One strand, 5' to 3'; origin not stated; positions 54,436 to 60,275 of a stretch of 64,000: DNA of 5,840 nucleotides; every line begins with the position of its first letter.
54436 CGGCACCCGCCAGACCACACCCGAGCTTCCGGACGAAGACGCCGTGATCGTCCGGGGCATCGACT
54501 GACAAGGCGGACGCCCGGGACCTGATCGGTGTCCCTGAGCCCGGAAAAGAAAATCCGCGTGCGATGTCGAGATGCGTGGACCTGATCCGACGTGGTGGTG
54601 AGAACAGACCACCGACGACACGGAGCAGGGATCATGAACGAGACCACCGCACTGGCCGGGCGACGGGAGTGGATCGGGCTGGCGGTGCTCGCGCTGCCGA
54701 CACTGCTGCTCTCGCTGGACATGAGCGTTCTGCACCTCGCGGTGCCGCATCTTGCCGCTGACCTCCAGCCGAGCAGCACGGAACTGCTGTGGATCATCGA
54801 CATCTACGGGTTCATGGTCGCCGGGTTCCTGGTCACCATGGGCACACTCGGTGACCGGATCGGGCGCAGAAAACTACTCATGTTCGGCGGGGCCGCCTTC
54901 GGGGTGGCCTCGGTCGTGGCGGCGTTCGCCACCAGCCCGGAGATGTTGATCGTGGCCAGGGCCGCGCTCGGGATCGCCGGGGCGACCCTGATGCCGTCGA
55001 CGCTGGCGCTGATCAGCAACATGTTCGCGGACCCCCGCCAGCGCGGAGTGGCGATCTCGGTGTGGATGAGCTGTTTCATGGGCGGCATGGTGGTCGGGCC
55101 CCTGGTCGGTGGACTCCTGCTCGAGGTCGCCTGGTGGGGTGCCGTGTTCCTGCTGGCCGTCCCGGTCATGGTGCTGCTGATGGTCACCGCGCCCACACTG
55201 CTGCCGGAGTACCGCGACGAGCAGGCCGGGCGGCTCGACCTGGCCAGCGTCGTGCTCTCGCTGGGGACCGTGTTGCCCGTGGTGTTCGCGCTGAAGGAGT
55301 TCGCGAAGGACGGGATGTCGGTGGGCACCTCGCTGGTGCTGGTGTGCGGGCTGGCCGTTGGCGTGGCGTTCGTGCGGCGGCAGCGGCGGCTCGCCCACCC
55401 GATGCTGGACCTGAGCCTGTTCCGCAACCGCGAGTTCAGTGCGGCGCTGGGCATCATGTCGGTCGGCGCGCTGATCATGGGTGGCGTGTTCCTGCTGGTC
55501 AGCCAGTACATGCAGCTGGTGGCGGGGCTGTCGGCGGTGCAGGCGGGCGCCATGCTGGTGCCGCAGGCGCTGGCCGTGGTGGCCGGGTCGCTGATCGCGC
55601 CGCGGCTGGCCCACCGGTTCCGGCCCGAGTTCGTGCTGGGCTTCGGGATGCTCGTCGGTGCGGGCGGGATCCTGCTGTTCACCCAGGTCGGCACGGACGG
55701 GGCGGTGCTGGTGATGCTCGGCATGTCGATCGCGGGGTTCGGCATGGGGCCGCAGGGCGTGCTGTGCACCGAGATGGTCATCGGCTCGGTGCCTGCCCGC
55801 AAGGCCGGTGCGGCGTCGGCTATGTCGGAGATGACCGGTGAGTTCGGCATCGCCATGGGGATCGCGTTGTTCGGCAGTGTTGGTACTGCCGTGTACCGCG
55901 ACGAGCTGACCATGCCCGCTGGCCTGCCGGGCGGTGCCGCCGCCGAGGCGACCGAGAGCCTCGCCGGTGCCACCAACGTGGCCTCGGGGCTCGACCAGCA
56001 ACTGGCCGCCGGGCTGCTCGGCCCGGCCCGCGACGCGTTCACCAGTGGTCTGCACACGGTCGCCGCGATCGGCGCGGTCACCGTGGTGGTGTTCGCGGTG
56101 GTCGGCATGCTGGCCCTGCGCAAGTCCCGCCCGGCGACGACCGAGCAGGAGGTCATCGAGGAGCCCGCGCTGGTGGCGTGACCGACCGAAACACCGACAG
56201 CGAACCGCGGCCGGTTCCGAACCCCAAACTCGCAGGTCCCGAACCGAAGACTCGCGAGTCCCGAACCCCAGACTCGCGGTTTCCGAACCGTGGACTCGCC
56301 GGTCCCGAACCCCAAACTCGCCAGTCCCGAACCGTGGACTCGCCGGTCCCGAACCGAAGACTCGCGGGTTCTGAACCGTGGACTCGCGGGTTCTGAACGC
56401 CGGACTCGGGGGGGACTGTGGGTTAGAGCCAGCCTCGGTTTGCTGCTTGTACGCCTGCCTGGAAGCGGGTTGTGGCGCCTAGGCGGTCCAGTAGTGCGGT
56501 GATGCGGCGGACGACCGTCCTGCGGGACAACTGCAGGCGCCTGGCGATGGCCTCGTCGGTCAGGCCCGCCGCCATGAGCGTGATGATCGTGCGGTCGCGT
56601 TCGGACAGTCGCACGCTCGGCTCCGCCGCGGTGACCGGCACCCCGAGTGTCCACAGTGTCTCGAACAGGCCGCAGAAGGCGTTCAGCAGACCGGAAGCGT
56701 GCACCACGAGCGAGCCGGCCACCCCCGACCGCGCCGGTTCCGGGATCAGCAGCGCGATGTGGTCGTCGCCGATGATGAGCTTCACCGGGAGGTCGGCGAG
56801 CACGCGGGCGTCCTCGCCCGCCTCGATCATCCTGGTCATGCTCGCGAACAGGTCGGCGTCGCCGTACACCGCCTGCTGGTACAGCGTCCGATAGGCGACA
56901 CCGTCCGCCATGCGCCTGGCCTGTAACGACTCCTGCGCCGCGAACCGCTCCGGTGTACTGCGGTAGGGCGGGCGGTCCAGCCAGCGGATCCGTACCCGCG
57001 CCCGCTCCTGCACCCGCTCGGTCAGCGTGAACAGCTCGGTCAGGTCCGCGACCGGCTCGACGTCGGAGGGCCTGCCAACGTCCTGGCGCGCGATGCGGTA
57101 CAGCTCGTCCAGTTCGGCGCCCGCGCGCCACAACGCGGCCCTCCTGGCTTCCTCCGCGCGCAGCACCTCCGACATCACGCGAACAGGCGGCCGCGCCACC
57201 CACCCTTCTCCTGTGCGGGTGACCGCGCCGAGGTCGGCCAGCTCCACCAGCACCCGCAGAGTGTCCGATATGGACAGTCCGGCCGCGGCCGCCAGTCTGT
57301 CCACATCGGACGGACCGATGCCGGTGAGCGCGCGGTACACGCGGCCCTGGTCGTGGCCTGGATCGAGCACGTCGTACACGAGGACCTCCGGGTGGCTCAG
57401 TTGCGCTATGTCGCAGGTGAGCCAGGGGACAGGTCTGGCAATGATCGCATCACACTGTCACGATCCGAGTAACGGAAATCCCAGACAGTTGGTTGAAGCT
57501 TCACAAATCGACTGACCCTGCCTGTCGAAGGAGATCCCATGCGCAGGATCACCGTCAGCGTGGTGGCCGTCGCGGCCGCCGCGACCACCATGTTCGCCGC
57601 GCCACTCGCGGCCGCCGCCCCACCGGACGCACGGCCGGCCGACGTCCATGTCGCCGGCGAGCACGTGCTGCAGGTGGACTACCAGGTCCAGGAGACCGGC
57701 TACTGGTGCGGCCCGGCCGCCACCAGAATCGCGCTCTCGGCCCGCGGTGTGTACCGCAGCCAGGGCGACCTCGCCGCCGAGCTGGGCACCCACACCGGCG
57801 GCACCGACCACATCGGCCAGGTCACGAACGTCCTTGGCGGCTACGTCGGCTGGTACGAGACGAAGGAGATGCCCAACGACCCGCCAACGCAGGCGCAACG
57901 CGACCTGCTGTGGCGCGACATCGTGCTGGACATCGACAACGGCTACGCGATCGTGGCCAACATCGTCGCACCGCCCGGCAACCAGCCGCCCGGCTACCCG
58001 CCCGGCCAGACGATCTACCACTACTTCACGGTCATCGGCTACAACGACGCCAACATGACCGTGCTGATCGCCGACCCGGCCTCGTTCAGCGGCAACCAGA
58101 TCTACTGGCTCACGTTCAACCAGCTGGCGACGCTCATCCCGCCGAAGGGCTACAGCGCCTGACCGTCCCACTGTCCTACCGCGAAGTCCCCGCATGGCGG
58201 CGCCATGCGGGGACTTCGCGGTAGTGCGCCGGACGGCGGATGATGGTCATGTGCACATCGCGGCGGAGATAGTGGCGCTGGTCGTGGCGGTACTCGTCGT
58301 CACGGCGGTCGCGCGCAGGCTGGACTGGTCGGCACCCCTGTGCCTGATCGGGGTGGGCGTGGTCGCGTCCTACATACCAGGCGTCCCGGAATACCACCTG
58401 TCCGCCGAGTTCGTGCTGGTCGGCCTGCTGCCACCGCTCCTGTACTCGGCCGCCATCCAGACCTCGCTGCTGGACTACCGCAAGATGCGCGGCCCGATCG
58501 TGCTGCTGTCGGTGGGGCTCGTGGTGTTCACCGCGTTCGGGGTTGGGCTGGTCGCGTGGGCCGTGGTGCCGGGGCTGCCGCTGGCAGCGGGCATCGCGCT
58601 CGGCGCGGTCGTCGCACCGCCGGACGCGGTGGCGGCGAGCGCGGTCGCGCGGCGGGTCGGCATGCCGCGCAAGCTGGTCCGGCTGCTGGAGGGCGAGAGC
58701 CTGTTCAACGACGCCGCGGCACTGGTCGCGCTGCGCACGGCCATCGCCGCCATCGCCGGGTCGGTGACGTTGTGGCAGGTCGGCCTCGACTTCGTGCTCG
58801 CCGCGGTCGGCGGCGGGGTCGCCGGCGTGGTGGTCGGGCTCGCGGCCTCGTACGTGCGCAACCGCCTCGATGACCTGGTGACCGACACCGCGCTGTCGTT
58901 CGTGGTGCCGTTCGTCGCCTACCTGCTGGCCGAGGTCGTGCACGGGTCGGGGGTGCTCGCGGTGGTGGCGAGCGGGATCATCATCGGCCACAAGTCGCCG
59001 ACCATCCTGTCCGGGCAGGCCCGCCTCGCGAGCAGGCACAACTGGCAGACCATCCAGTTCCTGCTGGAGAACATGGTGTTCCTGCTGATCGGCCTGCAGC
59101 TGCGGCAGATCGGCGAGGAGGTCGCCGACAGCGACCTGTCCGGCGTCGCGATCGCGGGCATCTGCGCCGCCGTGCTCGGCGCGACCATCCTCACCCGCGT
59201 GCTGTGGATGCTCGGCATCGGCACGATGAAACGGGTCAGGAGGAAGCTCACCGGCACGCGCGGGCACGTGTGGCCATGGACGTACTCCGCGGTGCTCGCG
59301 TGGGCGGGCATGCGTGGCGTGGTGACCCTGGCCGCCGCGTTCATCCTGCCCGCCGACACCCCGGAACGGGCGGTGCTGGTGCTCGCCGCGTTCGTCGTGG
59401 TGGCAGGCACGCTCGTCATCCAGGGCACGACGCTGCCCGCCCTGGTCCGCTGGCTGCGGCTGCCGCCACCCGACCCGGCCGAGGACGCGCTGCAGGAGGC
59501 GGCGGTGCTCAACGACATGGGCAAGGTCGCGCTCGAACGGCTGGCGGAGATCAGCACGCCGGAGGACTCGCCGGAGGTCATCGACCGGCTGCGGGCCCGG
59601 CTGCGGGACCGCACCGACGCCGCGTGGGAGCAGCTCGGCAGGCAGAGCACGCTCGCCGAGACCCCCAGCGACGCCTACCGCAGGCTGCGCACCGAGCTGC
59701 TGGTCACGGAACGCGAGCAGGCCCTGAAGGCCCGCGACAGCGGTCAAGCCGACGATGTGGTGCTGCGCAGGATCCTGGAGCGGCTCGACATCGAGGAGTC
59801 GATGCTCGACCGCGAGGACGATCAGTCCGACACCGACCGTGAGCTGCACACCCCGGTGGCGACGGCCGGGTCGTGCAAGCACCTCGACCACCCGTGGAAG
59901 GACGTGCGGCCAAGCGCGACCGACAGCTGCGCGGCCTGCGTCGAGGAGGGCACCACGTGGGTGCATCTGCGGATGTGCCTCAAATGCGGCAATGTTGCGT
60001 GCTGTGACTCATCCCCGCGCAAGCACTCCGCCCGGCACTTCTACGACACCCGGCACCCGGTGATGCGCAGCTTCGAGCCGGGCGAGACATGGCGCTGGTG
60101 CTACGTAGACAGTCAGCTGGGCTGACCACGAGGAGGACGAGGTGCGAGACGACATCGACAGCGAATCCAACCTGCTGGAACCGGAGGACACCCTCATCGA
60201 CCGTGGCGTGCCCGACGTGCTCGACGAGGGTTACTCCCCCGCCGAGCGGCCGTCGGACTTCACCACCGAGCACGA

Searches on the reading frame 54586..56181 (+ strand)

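Call 33: search_protein_families(library=pfam, proteins=[window:54586-56181:+], max_evalue=0.001)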
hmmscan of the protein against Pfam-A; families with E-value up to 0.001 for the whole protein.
window:54586-56181:+ (531 aa): 2 families
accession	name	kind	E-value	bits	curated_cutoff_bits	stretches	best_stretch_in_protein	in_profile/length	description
PF07690.21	MFS_1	-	1.2e-46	159.7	33.4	1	39-425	5-346/347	Major Facilitator Superfamily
PF00083.30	Sugar_tr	-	2.5e-08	33.7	22.3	1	81-207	62-192/452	Sugar (and other) transporter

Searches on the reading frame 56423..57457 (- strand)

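Call 33: search_protein_families(library=pfam, proteins=[window:56423-57457:-], max_evalue=0.001)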
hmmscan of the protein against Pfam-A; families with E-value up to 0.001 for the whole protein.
window:56423-57457:- (344 aa): 3 families
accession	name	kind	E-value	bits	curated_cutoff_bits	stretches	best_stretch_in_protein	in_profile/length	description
PF00196.25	GerE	-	5.1e-09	36.1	23.5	1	284-334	3-53/57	Bacterial regulatory proteins, luxR family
PF13384.12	HTH_23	-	0.00015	21.9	24.6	1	285-319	3-38/50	Homeodomain-like domain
PF08281.18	Sigma70_r4_2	-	0.00084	19.4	25.7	0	283-320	10-48/54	Sigma-70, region 4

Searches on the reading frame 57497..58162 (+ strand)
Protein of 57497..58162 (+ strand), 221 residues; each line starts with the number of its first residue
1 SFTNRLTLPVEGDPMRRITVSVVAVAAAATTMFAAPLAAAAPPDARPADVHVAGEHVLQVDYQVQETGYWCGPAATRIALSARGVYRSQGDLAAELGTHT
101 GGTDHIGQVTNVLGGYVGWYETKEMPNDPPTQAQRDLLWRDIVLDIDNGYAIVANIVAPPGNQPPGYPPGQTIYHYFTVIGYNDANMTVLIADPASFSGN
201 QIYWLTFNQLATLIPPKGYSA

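Call 33: search_protein_families(library=pfam, proteins=[window:57497-58162:+], max_evalue=0.001)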
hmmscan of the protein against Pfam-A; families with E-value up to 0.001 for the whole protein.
window:57497-58162:+ (221 aa): 1 family
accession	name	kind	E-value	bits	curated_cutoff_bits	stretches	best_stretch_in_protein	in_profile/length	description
PF13529.12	Peptidase_C39_2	-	2.8e-20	73.8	24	1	58-195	1-143/143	Peptidase_C39 like family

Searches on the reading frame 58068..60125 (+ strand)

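Call 33: search_protein_families(library=pfam, proteins=[window:58068-60125:+], max_evalue=0.001)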
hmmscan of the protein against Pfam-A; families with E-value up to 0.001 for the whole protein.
window:58068-60125:+ (685 aa): 2 families
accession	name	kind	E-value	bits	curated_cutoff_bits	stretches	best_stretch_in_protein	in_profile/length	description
PF00999.27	Na_H_Exchanger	-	2.9e-49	168.4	26.2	1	73-462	2-375/375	Sodium/hydrogen exchanger, transmembrane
PF02148.25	zf-UBP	-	1.1e-09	38.8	22.7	1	621-681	1-54/63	Zn-finger in ubiquitin-hydrolases and other protein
